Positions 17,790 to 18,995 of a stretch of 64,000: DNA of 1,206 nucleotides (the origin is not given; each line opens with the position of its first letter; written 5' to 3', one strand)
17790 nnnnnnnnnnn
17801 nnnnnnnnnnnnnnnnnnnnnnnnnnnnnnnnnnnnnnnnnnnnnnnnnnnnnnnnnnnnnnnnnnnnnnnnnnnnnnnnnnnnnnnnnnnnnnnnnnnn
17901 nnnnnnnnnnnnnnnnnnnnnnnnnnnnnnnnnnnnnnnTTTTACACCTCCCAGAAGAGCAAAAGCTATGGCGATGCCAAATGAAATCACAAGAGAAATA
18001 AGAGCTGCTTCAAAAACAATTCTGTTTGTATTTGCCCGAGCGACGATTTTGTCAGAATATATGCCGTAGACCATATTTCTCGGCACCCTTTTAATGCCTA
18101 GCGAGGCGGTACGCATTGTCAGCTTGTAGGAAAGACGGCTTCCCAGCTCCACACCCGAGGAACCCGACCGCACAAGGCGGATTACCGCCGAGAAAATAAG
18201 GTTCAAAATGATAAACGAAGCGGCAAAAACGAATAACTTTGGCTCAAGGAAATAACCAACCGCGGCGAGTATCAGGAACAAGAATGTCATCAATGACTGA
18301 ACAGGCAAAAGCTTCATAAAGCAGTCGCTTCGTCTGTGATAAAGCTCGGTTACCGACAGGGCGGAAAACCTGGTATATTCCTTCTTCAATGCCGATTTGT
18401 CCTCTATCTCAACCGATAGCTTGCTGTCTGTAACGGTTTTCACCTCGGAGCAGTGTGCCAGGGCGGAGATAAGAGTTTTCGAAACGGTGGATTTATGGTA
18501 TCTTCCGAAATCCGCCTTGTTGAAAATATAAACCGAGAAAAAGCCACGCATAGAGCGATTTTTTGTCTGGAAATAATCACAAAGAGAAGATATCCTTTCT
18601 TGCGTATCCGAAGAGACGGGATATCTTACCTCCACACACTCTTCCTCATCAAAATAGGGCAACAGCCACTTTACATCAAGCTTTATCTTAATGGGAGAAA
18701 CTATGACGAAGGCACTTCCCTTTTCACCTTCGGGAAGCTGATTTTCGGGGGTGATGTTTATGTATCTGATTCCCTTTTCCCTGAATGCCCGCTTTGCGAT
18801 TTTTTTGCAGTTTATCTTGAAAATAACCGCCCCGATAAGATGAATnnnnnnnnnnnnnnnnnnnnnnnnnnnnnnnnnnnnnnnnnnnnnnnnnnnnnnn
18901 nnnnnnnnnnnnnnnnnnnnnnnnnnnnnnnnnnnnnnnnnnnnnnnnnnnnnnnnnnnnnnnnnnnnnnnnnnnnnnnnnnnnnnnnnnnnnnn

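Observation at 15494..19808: Operon head: UbiA-fusion, membrane GT2 and PHP phosphoesterase, resembling a polyprenyl-phosphate sugar-carrier module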

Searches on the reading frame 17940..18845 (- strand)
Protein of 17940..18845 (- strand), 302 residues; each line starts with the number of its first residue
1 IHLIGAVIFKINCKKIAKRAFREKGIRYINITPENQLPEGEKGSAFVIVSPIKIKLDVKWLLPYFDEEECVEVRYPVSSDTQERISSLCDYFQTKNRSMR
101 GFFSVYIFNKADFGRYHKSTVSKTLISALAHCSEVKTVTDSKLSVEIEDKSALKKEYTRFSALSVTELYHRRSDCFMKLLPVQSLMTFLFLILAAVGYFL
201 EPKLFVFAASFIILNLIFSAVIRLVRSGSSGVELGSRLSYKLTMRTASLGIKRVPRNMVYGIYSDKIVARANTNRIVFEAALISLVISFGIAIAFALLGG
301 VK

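Call 37: predict_structure(alignment_id=A2)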
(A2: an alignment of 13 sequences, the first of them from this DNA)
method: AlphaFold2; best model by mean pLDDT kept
length: 302 residues; sequences in the alignment: 13
mean_pLDDT: 88.5   pTM: 0.81
mean pLDDT of the five models: 88.5, 87.2, 86.7, 86.7, 85.6
residues with pLDDT >= 90: 165; 70-90: 120; 50-70: 17; < 50: 0
segments of 3 or more residues with pLDDT < 50: none
pLDDT, mean of each block of 10 residues (from residue 1): 88 91 90 82 83 93 82 92 91 81 93 88 93 89 89 93 93 87 91 96 95 95 85 90 88 85 69 88 95 88 56
secondary structure, 60 per line:
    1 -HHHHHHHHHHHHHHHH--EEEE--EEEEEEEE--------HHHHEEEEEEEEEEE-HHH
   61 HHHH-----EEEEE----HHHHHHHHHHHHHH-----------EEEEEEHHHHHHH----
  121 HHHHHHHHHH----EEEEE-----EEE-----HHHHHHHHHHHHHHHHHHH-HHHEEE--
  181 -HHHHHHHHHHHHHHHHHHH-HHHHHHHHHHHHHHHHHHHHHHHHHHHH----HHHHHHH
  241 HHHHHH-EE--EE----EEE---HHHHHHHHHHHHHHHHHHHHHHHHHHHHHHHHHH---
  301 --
elements in order: H2-17 E20-23 E26-33 H42-45 E46-56 H58-64 E70-74 H79-92 E104-109 H110-116 H121-130 E135-139 E145-147 H153-171 E176-178 H182-200 H202-229 H234-246 E258-260 H264-297

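Call 40: fold_search(model_id=the predicted structure, library=pdb)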
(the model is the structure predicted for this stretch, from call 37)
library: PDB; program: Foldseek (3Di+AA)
matches with E <= 10: 83; with E <= 0.001: 0
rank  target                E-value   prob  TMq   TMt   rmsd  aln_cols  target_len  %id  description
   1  4o6m_A                2.5e-02  0.38  0.21  0.19  18.7       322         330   14  Structure of AF2299, a CDP-alcohol phosphotransferase (CMP-bound) (released 2014-05-14)
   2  4y6n                  4.9e-02  0.94  0.28  0.29   5.5       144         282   12  Crystal structure of glucosyl-3-phosphoglycerate synthase from Mycobacterium tuberculosis in complex with Mn2+, uridine- (released 2015-07-15)
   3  4o6m_B                5.1e-02  0.28  0.21  0.19  19.3       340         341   14  Structure of AF2299, a CDP-alcohol phosphotransferase (CMP-bound) (released 2014-05-14)
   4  4y6u                  5.4e-02  0.90  0.26  0.28   6.0       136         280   13  Mycobacterial protein (released 2015-07-15)
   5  9asc_A                5.7e-02  0.54  0.26  0.25  15.7       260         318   10  Cryo-EM Structure of the Glycosyltransferase ArnC from Salmonella enterica in the UDP-bound State Determined on Talos  (released 2025-02-05)
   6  4q7c_A                6.1e-02  0.30  0.20  0.19  19.6       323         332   13  Structure of AF2299, a CDP-alcohol phosphotransferase (released 2014-05-28)
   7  4o6n_A                6.1e-02  0.28  0.21  0.19  18.4       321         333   14  Structure of AF2299, a CDP-alcohol phosphotransferase (CDP-bound) (released 2014-05-14)
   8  5jqx_B                7.2e-02  0.66  0.24  0.25  10.3       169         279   14  Crystal structure of glucosyl-3-phosphoglycerate synthase from Mycobacterium tuberculosis in complex with phosphoglyce (released 2017-05-24)
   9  5jqx_C                7.6e-02  0.66  0.24  0.26  10.3       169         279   14  Crystal structure of glucosyl-3-phosphoglycerate synthase from Mycobacterium tuberculosis in complex with phosphoglyce (released 2017-05-24)
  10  5jt0                  8.4e-02  0.60  0.22  0.23   8.0       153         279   14  Crystal structure of glucosyl-3-phosphoglycerate synthase from Mycobacterium tuberculosis in complex with Mn2+, uridine- (released 2017-05-24)
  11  4de7                  8.9e-02  0.66  0.24  0.25   7.2       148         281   14  Crystal structure of glucosyl-3-phosphoglycerate synthase from Mycobacterium tuberculosis in complex with Mg2+ and uridi (released 2012-06-06)
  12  2zu8_A                1.1e-01  0.41  0.22  0.19   7.1       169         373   11  Crystal structure of mannosyl-3-phosphoglycerate synthase from Pyrococcus horikoshii (released 2009-10-27)
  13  5juc                  1.1e-01  0.54  0.23  0.24   7.7       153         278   14  Crystal structure of glucosyl-3-phosphoglycerate synthase from Mycobacterium tuberculosis in complex with Mn2+, uridine- (released 2017-05-24)
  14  5eke_C                1.3e-01  0.23  0.21  0.21  20.3       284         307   10  Structure of the polyisoprenyl-phosphate glycosyltransferase GtrB (F215A mutant) (released 2016-01-06)
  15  5eke_B                1.5e-01  0.21  0.23  0.23  12.2       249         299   14  Structure of the polyisoprenyl-phosphate glycosyltransferase GtrB (F215A mutant) (released 2016-01-06)
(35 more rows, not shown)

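Call 73: search_protein_families(library=pfam, alignment_id=A2, max_evalue=10)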
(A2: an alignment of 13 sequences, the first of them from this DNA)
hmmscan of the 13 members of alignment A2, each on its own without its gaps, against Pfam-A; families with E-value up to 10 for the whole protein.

A. member 1, seq(302 aa): 0 families

B. families by the number of members that match (of 13 scanned): 3 families
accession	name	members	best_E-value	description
PF02038.21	ATP1G1_PLM_MAT8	1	2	ATP1G1/PLM/MAT8 family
PF06687.17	SUR7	1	3.1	SUR7/PalI family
PF12911.12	OppC_N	1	5.1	N-terminal TM domain of oligopeptide transport permease C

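Call 82: find_homologous_proteins(query=A2, max_evalue=0.001)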
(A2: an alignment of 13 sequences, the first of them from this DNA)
Query A2 (13 sequences) (302 aa, profile of the alignment): 2 proteins with E <= 0.001 among 7330 candidates.
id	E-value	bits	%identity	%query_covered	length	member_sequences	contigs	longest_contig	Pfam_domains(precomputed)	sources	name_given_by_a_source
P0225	4.5e-117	409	31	91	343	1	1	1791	-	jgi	jgi:hypothetical protein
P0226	8.1e-116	404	28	95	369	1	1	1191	-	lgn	-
